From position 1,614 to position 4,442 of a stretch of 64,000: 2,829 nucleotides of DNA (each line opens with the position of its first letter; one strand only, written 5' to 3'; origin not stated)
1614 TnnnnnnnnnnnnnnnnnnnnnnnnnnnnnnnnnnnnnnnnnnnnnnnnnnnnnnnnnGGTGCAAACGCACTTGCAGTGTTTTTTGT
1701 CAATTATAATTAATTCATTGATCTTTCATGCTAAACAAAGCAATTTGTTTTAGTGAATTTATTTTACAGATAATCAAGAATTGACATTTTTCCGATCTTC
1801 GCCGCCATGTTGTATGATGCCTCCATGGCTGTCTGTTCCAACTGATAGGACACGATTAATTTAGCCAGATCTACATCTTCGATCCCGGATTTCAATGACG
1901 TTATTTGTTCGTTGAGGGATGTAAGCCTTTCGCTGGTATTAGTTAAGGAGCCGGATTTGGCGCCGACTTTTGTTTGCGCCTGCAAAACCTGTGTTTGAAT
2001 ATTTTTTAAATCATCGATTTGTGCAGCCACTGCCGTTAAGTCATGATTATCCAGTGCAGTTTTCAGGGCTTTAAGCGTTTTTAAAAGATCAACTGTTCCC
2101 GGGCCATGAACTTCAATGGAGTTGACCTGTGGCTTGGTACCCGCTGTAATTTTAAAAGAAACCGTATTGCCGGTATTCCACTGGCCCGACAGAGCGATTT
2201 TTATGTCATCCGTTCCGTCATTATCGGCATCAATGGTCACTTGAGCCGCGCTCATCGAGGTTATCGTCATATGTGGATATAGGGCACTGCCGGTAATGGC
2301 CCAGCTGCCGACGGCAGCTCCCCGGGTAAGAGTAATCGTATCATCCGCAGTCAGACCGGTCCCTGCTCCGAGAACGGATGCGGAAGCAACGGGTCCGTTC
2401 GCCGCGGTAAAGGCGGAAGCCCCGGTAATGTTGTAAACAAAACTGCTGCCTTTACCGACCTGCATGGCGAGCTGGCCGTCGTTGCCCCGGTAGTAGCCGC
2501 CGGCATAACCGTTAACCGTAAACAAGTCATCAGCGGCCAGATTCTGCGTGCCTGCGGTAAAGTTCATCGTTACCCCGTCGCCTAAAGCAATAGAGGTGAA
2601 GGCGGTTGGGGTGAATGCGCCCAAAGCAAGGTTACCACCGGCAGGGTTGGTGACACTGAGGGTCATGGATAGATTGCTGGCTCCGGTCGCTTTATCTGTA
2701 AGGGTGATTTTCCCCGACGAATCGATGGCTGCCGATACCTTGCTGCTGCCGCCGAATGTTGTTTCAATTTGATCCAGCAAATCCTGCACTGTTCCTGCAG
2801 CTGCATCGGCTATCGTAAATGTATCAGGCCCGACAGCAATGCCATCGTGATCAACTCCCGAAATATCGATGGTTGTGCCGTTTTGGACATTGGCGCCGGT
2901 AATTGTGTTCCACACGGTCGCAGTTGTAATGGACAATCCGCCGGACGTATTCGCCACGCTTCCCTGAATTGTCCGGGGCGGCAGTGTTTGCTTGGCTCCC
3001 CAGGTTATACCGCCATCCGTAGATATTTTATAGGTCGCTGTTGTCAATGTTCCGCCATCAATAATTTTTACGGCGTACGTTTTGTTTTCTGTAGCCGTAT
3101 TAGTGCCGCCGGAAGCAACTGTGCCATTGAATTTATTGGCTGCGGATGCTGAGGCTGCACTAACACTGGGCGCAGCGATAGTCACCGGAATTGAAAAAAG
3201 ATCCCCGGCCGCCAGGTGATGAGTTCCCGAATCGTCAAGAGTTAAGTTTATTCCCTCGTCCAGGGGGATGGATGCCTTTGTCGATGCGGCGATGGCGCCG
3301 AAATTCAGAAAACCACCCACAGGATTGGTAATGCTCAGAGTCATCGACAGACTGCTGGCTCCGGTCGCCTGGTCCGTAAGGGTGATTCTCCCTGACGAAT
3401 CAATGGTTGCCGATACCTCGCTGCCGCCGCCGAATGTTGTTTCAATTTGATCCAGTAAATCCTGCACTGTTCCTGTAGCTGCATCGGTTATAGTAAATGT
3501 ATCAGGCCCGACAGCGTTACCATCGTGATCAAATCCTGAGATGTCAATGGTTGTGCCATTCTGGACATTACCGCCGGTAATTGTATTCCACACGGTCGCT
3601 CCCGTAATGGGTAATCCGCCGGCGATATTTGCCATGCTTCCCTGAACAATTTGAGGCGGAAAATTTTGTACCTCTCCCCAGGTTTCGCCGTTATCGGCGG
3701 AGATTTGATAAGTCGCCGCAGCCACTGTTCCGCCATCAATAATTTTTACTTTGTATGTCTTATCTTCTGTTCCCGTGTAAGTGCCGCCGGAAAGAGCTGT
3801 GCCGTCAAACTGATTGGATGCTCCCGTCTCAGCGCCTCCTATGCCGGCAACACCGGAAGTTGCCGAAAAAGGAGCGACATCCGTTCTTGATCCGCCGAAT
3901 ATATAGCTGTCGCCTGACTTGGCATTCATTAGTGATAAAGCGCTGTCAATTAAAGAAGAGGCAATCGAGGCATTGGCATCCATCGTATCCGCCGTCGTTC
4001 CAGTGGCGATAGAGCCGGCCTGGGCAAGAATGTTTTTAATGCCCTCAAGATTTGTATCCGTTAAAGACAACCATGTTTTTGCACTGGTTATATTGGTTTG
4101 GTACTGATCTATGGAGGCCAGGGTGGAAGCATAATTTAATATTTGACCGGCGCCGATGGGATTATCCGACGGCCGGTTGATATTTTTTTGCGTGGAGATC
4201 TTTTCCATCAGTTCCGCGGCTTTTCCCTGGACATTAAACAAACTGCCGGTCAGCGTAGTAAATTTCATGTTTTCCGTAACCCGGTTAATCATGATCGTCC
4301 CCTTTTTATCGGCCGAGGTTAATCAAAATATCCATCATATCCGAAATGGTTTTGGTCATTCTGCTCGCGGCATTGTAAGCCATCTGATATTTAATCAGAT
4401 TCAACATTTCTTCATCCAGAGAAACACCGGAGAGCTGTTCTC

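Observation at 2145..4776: The same module also sits in FlgK and FlgL, so one decoration domain is shared by hook, HAP1 and HAP3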

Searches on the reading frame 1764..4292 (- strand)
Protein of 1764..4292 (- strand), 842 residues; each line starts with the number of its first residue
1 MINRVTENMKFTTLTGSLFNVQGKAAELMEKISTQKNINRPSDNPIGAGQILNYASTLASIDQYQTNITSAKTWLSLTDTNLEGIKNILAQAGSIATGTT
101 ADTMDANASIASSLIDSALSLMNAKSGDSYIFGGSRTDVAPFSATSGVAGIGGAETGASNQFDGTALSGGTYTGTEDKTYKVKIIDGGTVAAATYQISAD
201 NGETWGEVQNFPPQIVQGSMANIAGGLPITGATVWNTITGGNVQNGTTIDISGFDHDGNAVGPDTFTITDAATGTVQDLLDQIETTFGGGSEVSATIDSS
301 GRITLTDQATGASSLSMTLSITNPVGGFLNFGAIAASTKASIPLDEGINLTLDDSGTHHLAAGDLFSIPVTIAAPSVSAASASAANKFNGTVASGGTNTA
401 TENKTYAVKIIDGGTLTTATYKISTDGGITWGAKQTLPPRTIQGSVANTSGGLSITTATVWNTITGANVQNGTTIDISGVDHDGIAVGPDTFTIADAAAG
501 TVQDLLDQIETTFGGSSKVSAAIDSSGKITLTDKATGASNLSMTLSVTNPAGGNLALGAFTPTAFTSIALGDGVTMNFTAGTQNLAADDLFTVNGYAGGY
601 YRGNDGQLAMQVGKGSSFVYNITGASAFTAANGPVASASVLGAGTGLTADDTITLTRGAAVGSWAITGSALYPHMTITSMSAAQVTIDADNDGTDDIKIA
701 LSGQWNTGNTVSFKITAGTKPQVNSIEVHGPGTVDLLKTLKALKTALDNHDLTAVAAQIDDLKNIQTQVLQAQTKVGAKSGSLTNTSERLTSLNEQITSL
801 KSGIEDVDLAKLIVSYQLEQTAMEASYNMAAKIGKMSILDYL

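Call 4: search_protein_families(library=pfam, proteins=[window:1764-4292:-], max_evalue=1)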
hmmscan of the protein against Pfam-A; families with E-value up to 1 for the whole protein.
window:1764-4292:- (842 aa): 13 families
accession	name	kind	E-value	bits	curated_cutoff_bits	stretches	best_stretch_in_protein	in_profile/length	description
PF00700.27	Flagellin_C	-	2.7e-07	31.3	23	1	765-842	7-86/86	Bacterial flagellin C-terminal helical region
PF00669.25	Flagellin_N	-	2.8e-06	27.9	26.6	1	13-111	9-109/139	Bacterial flagellin N-terminal helical region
PF02012.26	BNR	-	0.00026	20.9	27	1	423-431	2-10/12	BNR/Asp-box repeat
PF03990.20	DUF348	-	0.00096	19.3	24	1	498-524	15-41/41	G5-linked-Ubiquitin-like domain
PF19917.4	bpX1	-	0.0013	18.9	27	1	286-330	5-46/82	MoxR-vWA-beta-propeller ternary system domain bpX1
PF18559.7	Exop_C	-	0.014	15.6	26.1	0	507-559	38-90/155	Galactose-binding domain-like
PF21403.4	OTU1_UBXL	-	0.051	14.6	22.7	0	265-288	13-34/49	OTU1, UBXL domain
PF00038.26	Filament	-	0.12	12.4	40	1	724-824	156-253/313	Intermediate filament protein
PF04048.20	Sec8_N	-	0.2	12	26.8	0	760-806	86-131/142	Exocyst complex component Sec8 N-terminal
PF10368.14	YkyA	-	0.27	11.4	28.8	1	754-829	41-116/186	Putative cell-wall binding lipoprotein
PF10498.14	IFT57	-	0.35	10.2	40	1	757-806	272-321/360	Intra-flagellar transport protein 57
PF20857.2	Pgp3_helical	-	0.86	9.9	27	0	495-511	22-39/39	Immunodominant antigen Pgp3, helical domain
PF07817.19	GLE1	-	0.93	9.2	24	1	757-832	12-80/250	GLE1-like protein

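Call 5: search_protein_families(library=ncbifam, proteins=[window:1764-4292:-], max_evalue=1)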
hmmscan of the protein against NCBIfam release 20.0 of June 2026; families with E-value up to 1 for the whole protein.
window:1764-4292:- (842 aa): 10 families
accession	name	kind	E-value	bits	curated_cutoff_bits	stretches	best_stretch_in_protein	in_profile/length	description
TIGR02550.1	flagell_flgL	equivalog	4.5e-59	200.7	127.2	2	4-174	1-194/387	flagellar hook-associated protein FlgL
NF005187.0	PRK06663.1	equivalog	4e-29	101.6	337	2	2-151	1-157/419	flagellar hook-associated protein 3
NF005980.0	PRK08073.1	equivalog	8.3e-25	87.6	291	2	4-147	2-150/287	flagellar hook-associated protein 3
NF006265.0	PRK08412.1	equivalog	2.4e-24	85.6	749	5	759-842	744-827/827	flagellar hook-associated protein FlgL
NF009361.0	PRK12717.1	equivalog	7.9e-23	80.8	407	3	25-144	23-148/524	flagellar hook-associated protein 3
NF006489.0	PRK08913.1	equivalog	2.8e-16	59.8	217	2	48-193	48-186/303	flagellin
NF004669.0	PRK06008.1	equivalog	1.9e-08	34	230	2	754-842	259-348/348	flagellar hook-associated family protein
NF011282.0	PRK14692.1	equivalog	1.9e-07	29.8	878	1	757-842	664-749/749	flagellar hook-associated protein FlgL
NF009446.0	PRK12804.1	subfamily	0.0017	17.9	352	1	750-832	206-288/301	flagellin Hag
NF003409.0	PRK04778.1-3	equivalog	0.026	13.2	562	1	720-836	254-359/570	septation ring formation regulator EzrA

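Call 65: search_solved_structures(query=window:1764-4292:-, max_evalue=0.001)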
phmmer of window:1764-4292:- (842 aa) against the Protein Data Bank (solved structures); distinct sequences matched with E-value up to 0.001: 3.
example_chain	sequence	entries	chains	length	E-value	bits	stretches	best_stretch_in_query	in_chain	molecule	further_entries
9go6_L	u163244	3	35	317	2.9e-13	52.6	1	5-167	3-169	Flagellar hook-associated protein | Flagellar hook-associated protein 3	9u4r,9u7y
3pwx_A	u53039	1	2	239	6.9e-07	31.5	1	42-153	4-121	Putative flagellar hook-associated protein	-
5ziy_A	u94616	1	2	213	3.6e-05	25.8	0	55-146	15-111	Flagellar hook-associated protein 3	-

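Call 83: find_encoding_contigs(protein=window:1764-4292:-, flank=10000, max_places=2)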
Protein window:1764-4292:- (842 aa): no gene with exactly this product is on record in the collection.
